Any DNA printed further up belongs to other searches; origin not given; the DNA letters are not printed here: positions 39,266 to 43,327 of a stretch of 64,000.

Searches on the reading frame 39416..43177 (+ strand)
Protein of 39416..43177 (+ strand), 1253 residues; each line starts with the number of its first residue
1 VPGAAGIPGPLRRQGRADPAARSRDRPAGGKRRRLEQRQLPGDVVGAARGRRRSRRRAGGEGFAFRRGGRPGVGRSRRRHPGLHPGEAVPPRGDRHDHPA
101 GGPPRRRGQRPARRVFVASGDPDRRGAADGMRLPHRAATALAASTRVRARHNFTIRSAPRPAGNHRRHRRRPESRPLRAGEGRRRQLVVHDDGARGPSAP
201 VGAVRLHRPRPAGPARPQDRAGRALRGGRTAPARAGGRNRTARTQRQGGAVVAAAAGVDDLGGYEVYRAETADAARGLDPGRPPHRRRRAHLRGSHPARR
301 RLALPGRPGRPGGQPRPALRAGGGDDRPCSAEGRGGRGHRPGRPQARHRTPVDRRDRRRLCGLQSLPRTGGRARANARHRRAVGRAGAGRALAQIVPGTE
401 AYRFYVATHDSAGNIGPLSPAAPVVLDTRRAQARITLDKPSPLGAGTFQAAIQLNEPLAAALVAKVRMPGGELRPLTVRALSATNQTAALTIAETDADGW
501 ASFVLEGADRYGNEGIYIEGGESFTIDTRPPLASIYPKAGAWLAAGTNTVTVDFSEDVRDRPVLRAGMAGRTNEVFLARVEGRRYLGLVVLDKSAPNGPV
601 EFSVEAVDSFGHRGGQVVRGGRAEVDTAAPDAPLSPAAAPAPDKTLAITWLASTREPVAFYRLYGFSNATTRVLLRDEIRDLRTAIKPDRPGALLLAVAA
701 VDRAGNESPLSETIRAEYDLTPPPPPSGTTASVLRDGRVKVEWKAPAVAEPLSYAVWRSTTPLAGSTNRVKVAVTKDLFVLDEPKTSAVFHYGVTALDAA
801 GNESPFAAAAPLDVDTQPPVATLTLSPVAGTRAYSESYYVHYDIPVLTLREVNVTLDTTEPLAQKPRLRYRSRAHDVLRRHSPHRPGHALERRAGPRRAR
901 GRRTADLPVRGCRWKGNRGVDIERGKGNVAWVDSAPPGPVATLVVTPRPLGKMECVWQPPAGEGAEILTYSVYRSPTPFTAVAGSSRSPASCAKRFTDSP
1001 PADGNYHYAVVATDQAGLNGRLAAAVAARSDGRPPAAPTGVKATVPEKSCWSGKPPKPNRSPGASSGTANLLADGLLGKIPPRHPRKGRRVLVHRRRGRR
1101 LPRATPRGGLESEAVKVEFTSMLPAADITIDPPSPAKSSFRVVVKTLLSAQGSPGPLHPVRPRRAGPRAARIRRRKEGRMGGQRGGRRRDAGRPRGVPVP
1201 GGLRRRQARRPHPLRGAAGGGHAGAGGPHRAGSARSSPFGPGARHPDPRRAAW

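Call 6: search_protein_families(library=pfam, proteins=[window:39416-43177:+], max_evalue=0.01)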
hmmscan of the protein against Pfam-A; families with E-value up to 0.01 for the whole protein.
window:39416-43177:+ (1253 aa): 1 family
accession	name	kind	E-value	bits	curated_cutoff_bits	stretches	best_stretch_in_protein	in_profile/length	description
PF19077.6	Big_13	-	0.00042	21.2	27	0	995-1017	65-88/102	Bacterial Ig-like domain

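Call 14: search_protein_families(library=padloc, proteins=[window:39416-43177:+], max_evalue=0.1)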
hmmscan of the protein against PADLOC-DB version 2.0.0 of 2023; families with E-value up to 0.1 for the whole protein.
window:39416-43177:+ (1253 aa): 0 families
